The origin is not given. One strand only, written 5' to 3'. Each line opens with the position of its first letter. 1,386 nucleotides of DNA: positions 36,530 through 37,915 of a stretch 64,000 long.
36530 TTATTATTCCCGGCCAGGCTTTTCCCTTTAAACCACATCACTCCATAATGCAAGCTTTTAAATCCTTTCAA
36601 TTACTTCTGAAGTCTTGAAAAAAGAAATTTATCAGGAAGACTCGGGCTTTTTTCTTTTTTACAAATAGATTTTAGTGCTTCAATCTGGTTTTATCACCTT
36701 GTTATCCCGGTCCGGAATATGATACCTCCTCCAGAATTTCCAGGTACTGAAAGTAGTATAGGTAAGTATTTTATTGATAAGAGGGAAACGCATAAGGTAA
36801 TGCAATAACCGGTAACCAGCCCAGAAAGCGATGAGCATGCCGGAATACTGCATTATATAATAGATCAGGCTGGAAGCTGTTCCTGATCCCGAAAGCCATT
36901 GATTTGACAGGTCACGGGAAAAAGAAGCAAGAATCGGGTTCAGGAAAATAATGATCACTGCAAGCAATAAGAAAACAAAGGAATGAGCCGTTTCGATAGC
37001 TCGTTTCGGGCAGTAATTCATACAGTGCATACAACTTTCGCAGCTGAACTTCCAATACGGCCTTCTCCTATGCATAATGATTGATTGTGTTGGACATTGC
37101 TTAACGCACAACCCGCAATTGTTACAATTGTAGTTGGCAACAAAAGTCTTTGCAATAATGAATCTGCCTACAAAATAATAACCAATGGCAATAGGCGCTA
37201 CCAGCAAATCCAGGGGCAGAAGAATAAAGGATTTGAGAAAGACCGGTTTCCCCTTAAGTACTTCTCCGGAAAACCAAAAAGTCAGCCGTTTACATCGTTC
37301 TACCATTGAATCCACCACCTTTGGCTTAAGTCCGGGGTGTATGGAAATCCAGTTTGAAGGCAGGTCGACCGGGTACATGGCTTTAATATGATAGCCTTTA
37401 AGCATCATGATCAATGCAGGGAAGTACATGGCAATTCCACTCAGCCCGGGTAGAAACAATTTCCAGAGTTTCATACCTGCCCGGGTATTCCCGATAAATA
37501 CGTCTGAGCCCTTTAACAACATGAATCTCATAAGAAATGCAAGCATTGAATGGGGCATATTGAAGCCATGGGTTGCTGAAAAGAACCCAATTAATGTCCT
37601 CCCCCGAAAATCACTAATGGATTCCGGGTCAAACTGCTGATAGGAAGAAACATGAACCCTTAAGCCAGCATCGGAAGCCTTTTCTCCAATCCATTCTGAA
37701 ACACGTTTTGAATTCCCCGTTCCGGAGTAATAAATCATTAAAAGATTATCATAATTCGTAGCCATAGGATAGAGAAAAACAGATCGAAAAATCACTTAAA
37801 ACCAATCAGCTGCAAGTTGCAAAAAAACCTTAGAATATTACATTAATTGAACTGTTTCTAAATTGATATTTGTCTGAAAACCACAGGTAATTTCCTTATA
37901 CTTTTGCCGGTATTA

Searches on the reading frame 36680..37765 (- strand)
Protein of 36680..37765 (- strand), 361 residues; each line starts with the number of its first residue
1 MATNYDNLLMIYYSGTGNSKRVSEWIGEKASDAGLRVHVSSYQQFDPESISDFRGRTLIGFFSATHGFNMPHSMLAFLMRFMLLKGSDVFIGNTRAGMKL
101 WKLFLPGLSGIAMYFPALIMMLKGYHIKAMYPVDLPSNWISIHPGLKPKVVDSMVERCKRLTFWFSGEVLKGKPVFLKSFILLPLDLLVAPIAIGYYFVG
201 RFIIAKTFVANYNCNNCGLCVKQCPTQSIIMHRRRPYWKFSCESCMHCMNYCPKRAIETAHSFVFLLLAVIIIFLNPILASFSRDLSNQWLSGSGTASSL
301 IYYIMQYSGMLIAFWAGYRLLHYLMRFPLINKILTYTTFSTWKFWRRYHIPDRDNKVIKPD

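Call 56: search_protein_families(library=ncbifam, proteins=[window:36680-37765:-], max_evalue=0.0001)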
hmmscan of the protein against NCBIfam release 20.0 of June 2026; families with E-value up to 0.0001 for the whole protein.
window:36680-37765:- (361 aa): 11 families
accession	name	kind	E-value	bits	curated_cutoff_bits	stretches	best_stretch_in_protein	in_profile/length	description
NF038196.1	ferrodoxin_EFR1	subfamily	4.2e-32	112.1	75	1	11-260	2-232/242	EFR1 family ferrodoxin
TIGR04041.1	activase_YjjW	hypoth_equivalog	2.3e-07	30.5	250.2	1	213-257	42-87/276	YjjW family glycine radical enzyme activase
NF006221.0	PRK08348.1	subfamily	6.7e-07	29.1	124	1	212-264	44-99/136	NADH-plastoquinone oxidoreductase subunit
NF043069.1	T4HPD_activ_SAM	equivalog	7.3e-06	25.6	425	1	211-259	50-99/299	trans-4-hydroxy-L-proline dehydratase activase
TIGR02179.1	PorD_KorD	subfamily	9e-06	25.7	60.05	0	209-233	51-76/78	2-oxoacid:acceptor oxidoreductase, delta subunit, pyruvate/2-ketoisovalerate family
NF010369.0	PRK13795.1-4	equivalog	1.7e-05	23.3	1086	1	211-258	575-625/633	hypothetical protein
NF040684.1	PorD_Arch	equivalog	2.5e-05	24.3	120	0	211-233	60-83/85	pyruvate synthase subunit PorD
NF040770.1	hetero_SS_HdrA2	exception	2.5e-05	22.6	1100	1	207-262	572-628/777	CoB-CoM heterodisulfide reductase HdrA2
NF005504.0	PRK07118.1-3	equivalog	5.3e-05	22.7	437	1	211-258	218-266/293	Fe-S cluster domain-containing protein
NF010368.0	PRK13795.1-3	equivalog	8.1e-05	21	588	0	212-253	587-628/635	hypothetical protein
TIGR01944.1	rnfB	subfamily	9.3e-05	22.1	68.7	0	207-260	108-163/190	RnfABCDGE type electron transport complex subunit B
